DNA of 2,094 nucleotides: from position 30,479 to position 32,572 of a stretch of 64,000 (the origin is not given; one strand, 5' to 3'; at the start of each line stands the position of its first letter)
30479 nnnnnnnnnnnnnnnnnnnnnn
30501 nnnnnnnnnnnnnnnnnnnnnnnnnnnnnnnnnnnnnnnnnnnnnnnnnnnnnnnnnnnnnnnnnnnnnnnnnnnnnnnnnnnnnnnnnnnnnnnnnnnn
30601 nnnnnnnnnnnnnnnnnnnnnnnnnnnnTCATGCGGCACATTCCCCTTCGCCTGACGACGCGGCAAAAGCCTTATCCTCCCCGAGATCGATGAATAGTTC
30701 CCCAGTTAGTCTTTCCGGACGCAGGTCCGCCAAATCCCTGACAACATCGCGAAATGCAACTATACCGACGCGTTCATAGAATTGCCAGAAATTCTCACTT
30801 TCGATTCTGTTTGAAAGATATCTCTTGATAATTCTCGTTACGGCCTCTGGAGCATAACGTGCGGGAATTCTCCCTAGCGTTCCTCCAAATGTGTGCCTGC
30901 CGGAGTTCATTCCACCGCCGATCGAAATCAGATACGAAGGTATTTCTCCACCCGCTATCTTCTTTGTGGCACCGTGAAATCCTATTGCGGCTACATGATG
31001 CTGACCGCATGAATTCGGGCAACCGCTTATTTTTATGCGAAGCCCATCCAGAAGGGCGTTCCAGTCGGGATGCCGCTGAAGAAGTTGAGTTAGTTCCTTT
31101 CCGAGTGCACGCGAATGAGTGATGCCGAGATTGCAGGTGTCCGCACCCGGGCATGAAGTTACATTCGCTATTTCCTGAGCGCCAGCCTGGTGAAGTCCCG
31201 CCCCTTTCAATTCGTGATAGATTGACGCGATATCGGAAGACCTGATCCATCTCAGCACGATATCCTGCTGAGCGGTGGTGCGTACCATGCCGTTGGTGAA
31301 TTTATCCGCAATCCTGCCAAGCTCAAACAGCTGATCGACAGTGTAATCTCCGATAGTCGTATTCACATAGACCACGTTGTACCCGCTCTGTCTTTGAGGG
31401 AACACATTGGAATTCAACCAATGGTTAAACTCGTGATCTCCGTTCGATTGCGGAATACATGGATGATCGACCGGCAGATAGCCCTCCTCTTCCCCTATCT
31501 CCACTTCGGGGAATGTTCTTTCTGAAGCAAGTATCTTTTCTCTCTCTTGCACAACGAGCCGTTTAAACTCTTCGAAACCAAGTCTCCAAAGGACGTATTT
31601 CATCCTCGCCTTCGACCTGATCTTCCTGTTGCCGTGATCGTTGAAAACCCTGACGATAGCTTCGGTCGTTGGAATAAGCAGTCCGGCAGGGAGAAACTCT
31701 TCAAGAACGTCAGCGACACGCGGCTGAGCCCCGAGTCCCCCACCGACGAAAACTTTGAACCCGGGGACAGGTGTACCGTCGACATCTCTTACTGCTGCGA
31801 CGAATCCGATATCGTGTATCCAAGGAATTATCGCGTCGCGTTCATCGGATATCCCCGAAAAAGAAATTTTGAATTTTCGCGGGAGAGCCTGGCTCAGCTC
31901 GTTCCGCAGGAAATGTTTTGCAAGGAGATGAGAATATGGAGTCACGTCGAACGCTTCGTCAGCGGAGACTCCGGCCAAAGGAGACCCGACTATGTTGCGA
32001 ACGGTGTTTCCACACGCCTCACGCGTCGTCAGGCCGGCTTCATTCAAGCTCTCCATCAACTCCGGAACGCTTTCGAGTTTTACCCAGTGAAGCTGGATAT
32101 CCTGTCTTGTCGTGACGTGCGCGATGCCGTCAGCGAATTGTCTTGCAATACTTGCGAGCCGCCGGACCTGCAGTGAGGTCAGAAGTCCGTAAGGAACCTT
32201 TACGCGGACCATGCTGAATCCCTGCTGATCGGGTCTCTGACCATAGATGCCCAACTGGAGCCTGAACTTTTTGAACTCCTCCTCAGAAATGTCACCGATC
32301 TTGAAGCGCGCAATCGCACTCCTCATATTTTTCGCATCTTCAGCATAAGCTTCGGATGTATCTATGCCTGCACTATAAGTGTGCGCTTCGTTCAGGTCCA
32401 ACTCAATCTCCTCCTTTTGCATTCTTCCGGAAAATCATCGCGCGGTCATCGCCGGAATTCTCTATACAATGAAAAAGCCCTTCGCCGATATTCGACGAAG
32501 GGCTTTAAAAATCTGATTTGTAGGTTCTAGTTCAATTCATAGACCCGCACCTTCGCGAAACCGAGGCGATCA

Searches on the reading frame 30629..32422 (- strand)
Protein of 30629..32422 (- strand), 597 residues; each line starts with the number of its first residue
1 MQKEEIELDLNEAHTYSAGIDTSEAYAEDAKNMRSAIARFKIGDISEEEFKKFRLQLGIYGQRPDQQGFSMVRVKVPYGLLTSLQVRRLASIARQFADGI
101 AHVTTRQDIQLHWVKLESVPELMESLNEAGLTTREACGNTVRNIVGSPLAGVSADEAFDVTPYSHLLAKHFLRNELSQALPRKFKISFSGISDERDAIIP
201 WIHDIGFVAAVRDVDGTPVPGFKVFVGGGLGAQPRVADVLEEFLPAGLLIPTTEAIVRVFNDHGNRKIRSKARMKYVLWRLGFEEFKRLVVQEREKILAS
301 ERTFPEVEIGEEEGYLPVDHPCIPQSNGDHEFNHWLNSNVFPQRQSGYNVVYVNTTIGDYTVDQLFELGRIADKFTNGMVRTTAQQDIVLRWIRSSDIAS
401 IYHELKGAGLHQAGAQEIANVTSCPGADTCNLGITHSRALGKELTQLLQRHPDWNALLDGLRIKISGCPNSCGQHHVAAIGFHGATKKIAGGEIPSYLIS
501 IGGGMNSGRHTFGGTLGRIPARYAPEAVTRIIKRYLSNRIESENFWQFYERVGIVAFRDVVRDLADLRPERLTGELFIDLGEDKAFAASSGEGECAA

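Call 6: search_protein_families(library=pfam, proteins=[window:30629-32422:-])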
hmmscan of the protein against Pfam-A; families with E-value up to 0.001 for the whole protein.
window:30629-32422:- (597 aa): 2 families
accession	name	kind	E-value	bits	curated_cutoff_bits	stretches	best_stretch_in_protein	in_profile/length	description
PF01077.27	NIR_SIR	-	3.6e-53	179.7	27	2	137-294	1-153/158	Nitrite and sulphite reductase 4Fe-4S domain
PF03460.22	NIR_SIR_ferr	-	2.1e-37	127.1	24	2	64-129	4-69/69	Nitrite/Sulfite reductase ferredoxin-like half domain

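Call 8: find_homologous_proteins(query=window:30629-32422:-, max_evalue=1e-50)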
Query window:30629-32422:- (597 aa): 7990 proteins with E <= 1e-50 among 8000 candidates; the best 120 are listed.
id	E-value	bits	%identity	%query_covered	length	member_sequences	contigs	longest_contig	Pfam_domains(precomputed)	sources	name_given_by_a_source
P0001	0.0e+0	1365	100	100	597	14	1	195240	PF01077.28,PF03460.23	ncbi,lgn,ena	-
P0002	0.0e+0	1218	90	99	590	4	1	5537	PF01077.28,PF03460.23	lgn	-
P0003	0.0e+0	1184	87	99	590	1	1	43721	PF01077.28,PF03460.23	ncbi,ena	-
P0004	0.0e+0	1144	83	100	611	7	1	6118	PF01077.28,PF03460.23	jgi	jgi:sulfite reductase beta subunit-like hemoprotein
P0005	1.7e-295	999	73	97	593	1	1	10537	PF01077.28,PF03460.23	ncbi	-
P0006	1.7e-288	976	72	97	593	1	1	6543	PF01077.28,PF03460.23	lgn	-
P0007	3.9e-279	945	69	99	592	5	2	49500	PF01077.28,PF03460.23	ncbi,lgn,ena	-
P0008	1.6e-278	943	70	98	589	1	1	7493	PF01077.28,PF03460.23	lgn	-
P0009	2.2e-278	943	69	98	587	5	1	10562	PF01077.28,PF03460.23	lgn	-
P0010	1.4e-274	930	69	97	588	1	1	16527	PF01077.28,PF03460.23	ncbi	ncbi:MAG: nitrite/sulfite reductase [Candidatus Kryptoniota bacterium]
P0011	3.1e-274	929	68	97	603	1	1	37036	PF01077.28,PF03460.23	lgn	-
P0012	8.4e-274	928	68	97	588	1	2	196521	PF01077.28,PF03460.23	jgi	jgi:sulfite reductase (ferredoxin)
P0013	1.8e-272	923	68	97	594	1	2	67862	PF01077.28,PF03460.23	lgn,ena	-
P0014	4.1e-268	909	68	97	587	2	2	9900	PF01077.28,PF03460.23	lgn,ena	-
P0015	5.6e-268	908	67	98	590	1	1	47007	PF01077.28,PF03460.23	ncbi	-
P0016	1.4e-267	907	68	97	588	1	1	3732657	PF01077.28,PF03460.23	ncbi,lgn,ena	-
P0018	5.1e-265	899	66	97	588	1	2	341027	PF01077.28,PF03460.23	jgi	jgi:sulfite reductase (ferredoxin)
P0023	2.4e-250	850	65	97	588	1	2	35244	PF01077.28,PF03460.23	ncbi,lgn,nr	ncbi:MAG: nitrite/sulfite reductase [Ignavibacteria bacterium]|nr:nitrite/sulfite reductase [Ignavib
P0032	1.0e-226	772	59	97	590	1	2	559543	PF01077.28,PF03460.23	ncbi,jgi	jgi:sulfite reductase beta subunit-like hemoprotein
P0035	4.3e-209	714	54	97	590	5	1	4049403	PF01077.28,PF03460.23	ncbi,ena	-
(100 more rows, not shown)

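Call 11: find_related_loci(query=A1, collection=genome_contigs, flank=4000)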
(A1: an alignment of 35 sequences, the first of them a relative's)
Query A1 (597 aa) in genome_contigs; peptide patterns used: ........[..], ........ (x = any residue, [..] = any of these).
600 stretches matched a pattern (row limit reached: there are more); 592 encode a relative of the query (tblastn E <= 1e-3); the best 80 are kept; 80 distinct loci.
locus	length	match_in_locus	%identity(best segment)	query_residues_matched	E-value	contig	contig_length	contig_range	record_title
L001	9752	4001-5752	67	12-597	0e+0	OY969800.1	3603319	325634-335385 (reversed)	MAG: uncultured Bacteroidetes bacterium isolate MFD01476.bin.1.32 genome assembly, chromosome: 1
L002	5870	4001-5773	67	7-597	0e+0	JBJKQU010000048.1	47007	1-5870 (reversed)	MAG: Candidatus Kryptoniota bacterium isolate Bin_42 S1Ck127_3577667_flag_0_multi_13.3091_len_47007, whole genome shotgu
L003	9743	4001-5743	67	18-597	0e+0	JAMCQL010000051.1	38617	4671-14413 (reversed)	MAG: Bacteroidetes bacterium isolate FK_Sedi_A_Bin.46 NODE_1992_length_38617_cov_214.162, whole genome shotgun sequence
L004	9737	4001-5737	52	20-597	0e+0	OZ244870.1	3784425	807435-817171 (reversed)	MAG: bacterium isolate 1787d5c2-f835-4e51-9542-216dbc25d184 genome assembly, chromosome: 1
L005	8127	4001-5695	46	37-597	2e-159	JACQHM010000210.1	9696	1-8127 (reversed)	MAG: Candidatus Methylomirabilota bacterium isolate NC_groundwater_1099_Ag_S2p5_61_69 S_2p5_S6_coassembly_k141_3658390,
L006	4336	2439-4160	44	23-597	9e-161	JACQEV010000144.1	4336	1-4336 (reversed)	MAG: Candidatus Methylomirabilota bacterium isolate NC_groundwater_1030_Pr1_S-0.65um_61_9 Montesol18_Sp65_coassembly_sca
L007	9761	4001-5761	44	9-597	2e-156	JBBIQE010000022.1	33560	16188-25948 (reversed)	MAG: Candidatus Methylomirabilis sp. isolate BQS170218_bin_319 NODE_1013_length_33560_cov_2.15269, whole genome shotgun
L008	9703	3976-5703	44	25-596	9e-153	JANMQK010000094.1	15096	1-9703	MAG: Acidobacteriota bacterium isolate OTE_51_metabat_25 OTE_51_k141_40796, whole genome shotgun sequence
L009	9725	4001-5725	44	17-587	4e-150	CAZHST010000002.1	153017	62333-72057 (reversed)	MAG TPA_asm: uncultured bacterium isolate binchicken_co30_163 genome assembly, contig: NODE_122_length_153017_cov_17.178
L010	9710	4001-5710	42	20-596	2e-149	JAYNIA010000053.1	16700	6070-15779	MAG: Nitrospinota bacterium isolate 139544_COM_vamb_bins.tsv.103 NODE_4083_length_16700_cov_10.111084, whole genome shot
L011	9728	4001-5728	44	25-596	3e-149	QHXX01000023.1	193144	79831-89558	MAG: Acidobacteria bacterium isolate gp22 AA4 14_0903_16_40cm_scaffold_201_curated, whole genome shotgun sequence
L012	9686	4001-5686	43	37-596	1e-148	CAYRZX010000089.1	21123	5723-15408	MAG TPA_asm: uncultured Gemmatimonas sp. isolate binchicken_co21_402 genome assembly, contig: NODE_1284_length_21123_cov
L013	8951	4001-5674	43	37-596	2e-147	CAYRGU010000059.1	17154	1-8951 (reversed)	MAG TPA_asm: uncultured Nitrospirota bacterium isolate binchicken_co203_448 genome assembly, contig: k141_405043, whole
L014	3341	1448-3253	42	1-597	2e-152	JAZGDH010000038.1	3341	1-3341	MAG: Acidobacteriota bacterium isolate SCS3bin.39 SCS3bin.39_38, whole genome shotgun sequence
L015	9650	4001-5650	42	37-596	2e-145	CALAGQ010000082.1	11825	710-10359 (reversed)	MAG TPA_asm: uncultured Nitrospina sp. isolate ERR2206756_bin.76_CONCOCT_v1.1_MAG genome assembly, contig: ERZ887841.296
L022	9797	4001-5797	41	27-596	6e-144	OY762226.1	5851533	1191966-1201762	MAG: Vicinamibacterales bacterium isolate 0d5134ca-f8ab-4963-ab29-a032ed897002 genome assembly, chromosome: 1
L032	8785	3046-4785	40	45-596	2e-141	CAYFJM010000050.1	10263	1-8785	MAG TPA_asm: uncultured Vicinamibacteraceae bacterium isolate ERP001736_co2_35 genome assembly, contig: NODE_3081_length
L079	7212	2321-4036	40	22-596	1e-135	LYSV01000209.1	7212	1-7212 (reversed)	MAG: Flammeovirgaceae bacterium BBD 1991-12 Richardson_scaffold_486, whole genome shotgun sequence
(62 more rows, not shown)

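Call 12: find_related_loci(query=window:30629-32422:-, collection=metagenome_contigs, flank=3000)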
Query window:30629-32422:- (597 aa) in metagenome_contigs; peptide patterns used: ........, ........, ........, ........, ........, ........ (x = any residue, [..] = any of these).
110 stretches matched a pattern; 79 encode a relative of the query (tblastn E <= 1e-3); 79 distinct loci.
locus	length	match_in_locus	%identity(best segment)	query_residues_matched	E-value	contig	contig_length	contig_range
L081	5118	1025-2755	57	19-597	0e+0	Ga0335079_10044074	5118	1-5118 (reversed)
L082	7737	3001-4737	45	19-596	1e-159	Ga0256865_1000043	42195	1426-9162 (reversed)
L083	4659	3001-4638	43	35-587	3e-138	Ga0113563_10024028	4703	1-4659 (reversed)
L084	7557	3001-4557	40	37-554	7e-113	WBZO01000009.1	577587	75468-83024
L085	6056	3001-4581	39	37-565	2e-106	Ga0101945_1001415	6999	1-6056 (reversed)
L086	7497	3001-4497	35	33-565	2e-85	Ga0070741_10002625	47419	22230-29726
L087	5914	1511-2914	33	58-553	1e-72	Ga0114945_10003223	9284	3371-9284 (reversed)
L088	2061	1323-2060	50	7-507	4e-75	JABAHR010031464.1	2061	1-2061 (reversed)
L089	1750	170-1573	32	58-553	1e-75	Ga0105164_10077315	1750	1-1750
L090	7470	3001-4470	33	57-563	2e-69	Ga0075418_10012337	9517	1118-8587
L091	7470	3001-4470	33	57-563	2e-69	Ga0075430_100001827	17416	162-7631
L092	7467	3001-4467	33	57-562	4e-68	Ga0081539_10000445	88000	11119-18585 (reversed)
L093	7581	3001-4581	39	37-565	3e-106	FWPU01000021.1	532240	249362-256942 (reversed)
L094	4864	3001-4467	32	57-562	8e-69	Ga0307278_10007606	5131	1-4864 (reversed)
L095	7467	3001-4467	33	57-562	3e-68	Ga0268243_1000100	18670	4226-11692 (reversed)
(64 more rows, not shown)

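Call 13: find_encoding_contigs(protein=P0002, flank=3000, max_places=3)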
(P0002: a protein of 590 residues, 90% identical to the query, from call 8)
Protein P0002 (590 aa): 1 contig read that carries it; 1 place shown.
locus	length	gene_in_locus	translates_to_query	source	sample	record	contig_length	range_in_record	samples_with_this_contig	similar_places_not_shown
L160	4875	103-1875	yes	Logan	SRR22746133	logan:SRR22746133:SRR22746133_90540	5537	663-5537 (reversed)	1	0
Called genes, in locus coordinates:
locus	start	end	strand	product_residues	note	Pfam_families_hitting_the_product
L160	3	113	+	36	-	?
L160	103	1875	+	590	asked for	PF03460:NIR_SIR_ferr, PF01077:NIR_SIR, PF03460:NIR_SIR_ferr, PF01077:NIR_SIR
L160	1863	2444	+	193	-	PF14306:PUA_2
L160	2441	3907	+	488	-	PF13241:NAD_binding_7, PF14824:Sirohm_synth_M, PF00590:TP_methylase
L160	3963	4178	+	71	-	-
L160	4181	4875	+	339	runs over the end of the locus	PF00291:PALP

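Call 14: find_encoding_contigs(protein=P0003, flank=3000, max_places=3)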
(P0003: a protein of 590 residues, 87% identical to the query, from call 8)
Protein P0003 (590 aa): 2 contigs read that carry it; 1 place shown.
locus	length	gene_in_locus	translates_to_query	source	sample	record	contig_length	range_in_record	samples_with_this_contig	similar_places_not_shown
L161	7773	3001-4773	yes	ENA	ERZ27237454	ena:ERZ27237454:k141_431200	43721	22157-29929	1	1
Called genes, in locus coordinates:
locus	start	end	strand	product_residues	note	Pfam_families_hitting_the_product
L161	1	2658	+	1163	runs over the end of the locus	PF14683:CBM-like, PF01074:Glyco_hydro_38N, PF17677:Glyco_hydro38C2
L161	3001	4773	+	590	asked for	PF03460:NIR_SIR_ferr, PF01077:NIR_SIR, PF03460:NIR_SIR_ferr, PF01077:NIR_SIR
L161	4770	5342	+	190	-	-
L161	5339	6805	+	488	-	PF13241:NAD_binding_7, PF14824:Sirohm_synth_M, PF00590:TP_methylase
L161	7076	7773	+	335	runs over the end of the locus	PF00291:PALP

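Call 15: find_encoding_contigs(protein=P0004, flank=3000, max_places=3)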
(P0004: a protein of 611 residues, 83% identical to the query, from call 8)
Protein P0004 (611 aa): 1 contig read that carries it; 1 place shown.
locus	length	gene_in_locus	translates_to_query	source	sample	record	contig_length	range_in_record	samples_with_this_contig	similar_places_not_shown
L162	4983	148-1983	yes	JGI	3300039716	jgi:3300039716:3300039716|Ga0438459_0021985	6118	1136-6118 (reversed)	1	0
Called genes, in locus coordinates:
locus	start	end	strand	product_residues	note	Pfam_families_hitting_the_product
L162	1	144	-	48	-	?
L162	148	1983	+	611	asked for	PF03460:NIR_SIR_ferr, PF01077:NIR_SIR, PF03460:NIR_SIR_ferr, PF01077:NIR_SIR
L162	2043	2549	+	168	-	PF14306:PUA_2 (weak)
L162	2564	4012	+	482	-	PF13241:NAD_binding_7, PF14824:Sirohm_synth_M, PF00590:TP_methylase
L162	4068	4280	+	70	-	-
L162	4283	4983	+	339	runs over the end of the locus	PF00291:PALP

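Call 20: find_encoding_contigs(protein=P0005, flank=2500, max_places=2)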
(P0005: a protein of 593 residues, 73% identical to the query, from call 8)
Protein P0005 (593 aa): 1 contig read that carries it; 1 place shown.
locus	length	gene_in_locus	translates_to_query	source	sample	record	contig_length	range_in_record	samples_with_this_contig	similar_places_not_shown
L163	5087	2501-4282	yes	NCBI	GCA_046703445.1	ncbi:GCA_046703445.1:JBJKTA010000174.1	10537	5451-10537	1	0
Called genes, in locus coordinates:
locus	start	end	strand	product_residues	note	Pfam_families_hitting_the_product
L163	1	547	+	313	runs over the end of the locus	PF01547:SBP_bac_1 (faint), PF13531:SBP_bac_11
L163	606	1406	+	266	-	PF21342:SoxA-TsdA_cyt-c, PF00034:Cytochrom_C (weak), PF13442:Cytochrome_CBB3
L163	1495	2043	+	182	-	PF02635:DsrE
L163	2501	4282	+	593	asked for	PF03460:NIR_SIR_ferr, PF01077:NIR_SIR, PF03460:NIR_SIR_ferr, PF01077:NIR_SIR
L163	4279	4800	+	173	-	-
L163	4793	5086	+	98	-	?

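Call 21: find_encoding_contigs(protein=P0007, flank=2500, max_places=2)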
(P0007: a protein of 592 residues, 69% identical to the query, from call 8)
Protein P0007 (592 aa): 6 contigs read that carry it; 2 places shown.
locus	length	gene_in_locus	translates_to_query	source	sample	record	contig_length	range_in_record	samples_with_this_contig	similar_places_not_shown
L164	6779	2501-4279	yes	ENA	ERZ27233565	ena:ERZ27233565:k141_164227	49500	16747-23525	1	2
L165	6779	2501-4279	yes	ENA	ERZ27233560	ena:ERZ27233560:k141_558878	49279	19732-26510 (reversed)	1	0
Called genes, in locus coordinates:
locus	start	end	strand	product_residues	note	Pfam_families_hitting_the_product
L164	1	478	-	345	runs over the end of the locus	PF01875:Memo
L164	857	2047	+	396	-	PF01053:Cys_Met_Meta_PP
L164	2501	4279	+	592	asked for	PF03460:NIR_SIR_ferr, PF01077:NIR_SIR, PF03460:NIR_SIR_ferr, PF01077:NIR_SIR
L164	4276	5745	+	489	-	PF13241:NAD_binding_7, PF14824:Sirohm_synth_M, PF00590:TP_methylase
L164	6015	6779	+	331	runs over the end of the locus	PF00291:PALP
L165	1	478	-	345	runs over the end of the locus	PF01875:Memo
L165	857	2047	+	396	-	PF01053:Cys_Met_Meta_PP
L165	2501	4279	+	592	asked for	PF03460:NIR_SIR_ferr, PF01077:NIR_SIR, PF03460:NIR_SIR_ferr, PF01077:NIR_SIR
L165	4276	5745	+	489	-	PF13241:NAD_binding_7, PF14824:Sirohm_synth_M, PF00590:TP_methylase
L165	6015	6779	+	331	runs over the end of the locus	PF00291:PALP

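Call 22: find_encoding_contigs(protein=P0010, flank=2500, max_places=2)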
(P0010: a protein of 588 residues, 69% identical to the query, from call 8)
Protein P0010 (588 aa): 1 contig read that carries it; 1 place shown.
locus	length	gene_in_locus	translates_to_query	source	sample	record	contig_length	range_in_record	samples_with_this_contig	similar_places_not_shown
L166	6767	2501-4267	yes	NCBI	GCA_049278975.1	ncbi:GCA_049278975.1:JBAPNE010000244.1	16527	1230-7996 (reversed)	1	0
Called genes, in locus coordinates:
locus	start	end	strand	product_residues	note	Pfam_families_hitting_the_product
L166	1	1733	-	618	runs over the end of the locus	PF09299:Mu-transpos_C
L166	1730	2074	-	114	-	-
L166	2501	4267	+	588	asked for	PF03460:NIR_SIR_ferr, PF01077:NIR_SIR, PF03460:NIR_SIR_ferr, PF01077:NIR_SIR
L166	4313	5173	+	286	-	PF00581:Rhodanese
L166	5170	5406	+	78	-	-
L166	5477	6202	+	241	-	PF01507:PAPS_reduct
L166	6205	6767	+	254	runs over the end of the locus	PF01925:TauE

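Call 23: find_encoding_contigs(protein=P0012, flank=2500, max_places=2)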
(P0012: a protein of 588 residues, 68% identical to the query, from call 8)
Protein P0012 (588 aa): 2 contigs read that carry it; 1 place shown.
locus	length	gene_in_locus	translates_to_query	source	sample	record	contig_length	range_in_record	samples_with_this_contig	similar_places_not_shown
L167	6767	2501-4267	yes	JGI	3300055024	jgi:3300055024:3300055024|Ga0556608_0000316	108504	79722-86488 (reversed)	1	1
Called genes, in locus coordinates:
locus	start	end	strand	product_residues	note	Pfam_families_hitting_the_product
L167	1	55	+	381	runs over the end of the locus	PF06114:Peptidase_M78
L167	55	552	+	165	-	PF14367:DUF4411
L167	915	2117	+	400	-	PF01053:Cys_Met_Meta_PP, PF00155:Aminotran_1_2 (weak), PF01041:DegT_DnrJ_EryC1 (weak), PF00266:Aminotran_5 (weak), PF02347:GDC-P (weak)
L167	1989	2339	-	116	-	-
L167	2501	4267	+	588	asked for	PF03460:NIR_SIR_ferr, PF01077:NIR_SIR, PF03460:NIR_SIR_ferr, PF01077:NIR_SIR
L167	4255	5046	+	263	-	PF01507:PAPS_reduct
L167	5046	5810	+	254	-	PF01925:TauE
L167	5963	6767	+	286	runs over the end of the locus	PF00132:Hexapep (faint)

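Call 24: find_encoding_contigs(protein=P0016, flank=2500, max_places=1)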
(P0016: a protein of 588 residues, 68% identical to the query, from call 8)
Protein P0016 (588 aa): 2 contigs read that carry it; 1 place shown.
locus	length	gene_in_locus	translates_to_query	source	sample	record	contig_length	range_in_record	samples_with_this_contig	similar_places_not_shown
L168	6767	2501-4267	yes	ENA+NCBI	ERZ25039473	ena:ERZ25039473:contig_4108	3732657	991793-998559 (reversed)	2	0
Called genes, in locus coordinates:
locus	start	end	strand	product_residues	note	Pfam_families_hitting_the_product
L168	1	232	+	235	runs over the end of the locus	PF00389:2-Hacid_dh, PF02826:2-Hacid_dh_C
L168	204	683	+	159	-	PF11890:DUF3410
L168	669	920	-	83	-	-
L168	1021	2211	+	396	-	PF01053:Cys_Met_Meta_PP, PF00155:Aminotran_1_2 (weak), PF00266:Aminotran_5 (weak)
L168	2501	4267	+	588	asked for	PF03460:NIR_SIR_ferr, PF01077:NIR_SIR, PF03460:NIR_SIR_ferr, PF01077:NIR_SIR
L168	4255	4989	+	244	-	PF01507:PAPS_reduct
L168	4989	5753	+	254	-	PF01925:TauE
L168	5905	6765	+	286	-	PF06426:SATase_N (faint), PF00132:Hexapep (faint)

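Call 25: find_encoding_contigs(protein=P0018, flank=2500, max_places=1)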
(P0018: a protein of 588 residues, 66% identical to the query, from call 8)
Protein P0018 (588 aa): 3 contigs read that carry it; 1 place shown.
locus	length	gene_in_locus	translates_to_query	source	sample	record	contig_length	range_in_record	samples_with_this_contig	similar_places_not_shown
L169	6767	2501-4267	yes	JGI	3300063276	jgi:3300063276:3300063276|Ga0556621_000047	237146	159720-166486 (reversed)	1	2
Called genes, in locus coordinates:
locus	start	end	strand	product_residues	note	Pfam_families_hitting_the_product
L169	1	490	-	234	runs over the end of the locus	PF02585:PIG-L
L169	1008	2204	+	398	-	PF01053:Cys_Met_Meta_PP, PF00155:Aminotran_1_2 (weak), PF01041:DegT_DnrJ_EryC1 (weak), PF00266:Aminotran_5 (weak), PF02347:GDC-P (weak)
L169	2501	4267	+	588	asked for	PF03460:NIR_SIR_ferr, PF01077:NIR_SIR, PF03460:NIR_SIR_ferr, PF01077:NIR_SIR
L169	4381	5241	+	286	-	PF00581:Rhodanese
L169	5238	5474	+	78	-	-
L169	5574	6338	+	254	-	PF01507:PAPS_reduct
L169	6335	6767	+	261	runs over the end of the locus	PF01925:TauE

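Call 26: find_encoding_contigs(protein=P0023, flank=2500, max_places=1)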
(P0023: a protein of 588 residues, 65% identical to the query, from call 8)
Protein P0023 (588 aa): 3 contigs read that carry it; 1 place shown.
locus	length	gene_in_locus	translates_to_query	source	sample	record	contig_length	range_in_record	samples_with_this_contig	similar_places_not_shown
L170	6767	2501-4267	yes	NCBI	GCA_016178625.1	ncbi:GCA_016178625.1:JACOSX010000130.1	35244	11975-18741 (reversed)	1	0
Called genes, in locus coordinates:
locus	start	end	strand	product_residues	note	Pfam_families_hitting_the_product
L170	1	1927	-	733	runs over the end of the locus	PF07584:BatA, PF13519:VWA_2, PF24157:DUF7408 (faint)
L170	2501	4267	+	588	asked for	PF03460:NIR_SIR_ferr, PF01077:NIR_SIR, PF03460:NIR_SIR_ferr, PF01077:NIR_SIR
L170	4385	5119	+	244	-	PF01507:PAPS_reduct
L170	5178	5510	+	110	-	-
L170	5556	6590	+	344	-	PF01547:SBP_bac_1, PF13531:SBP_bac_11, PF13343:SBP_bac_6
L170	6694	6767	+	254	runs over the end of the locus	PF00528:BPD_transp_1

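Call 27: find_encoding_contigs(protein=P0032, flank=2500, max_places=1)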
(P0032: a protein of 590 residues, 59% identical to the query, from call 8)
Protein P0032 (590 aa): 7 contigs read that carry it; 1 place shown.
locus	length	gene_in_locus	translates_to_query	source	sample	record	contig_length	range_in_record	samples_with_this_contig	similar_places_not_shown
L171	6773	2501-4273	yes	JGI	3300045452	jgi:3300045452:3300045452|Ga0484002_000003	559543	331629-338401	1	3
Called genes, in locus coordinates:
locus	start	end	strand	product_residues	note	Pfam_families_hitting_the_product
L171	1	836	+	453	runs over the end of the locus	PF03739:LptF_LptG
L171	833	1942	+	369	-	PF03739:LptF_LptG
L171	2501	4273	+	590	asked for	PF03460:NIR_SIR_ferr, PF01077:NIR_SIR, PF03460:NIR_SIR_ferr, PF01077:NIR_SIR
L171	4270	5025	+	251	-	PF01507:PAPS_reduct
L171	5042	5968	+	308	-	PF01925:TauE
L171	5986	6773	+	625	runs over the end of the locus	PF01583:APS_kinase, PF13238:AAA_18 (faint), PF14306:PUA_2, PF01747:ATP-sulfurylase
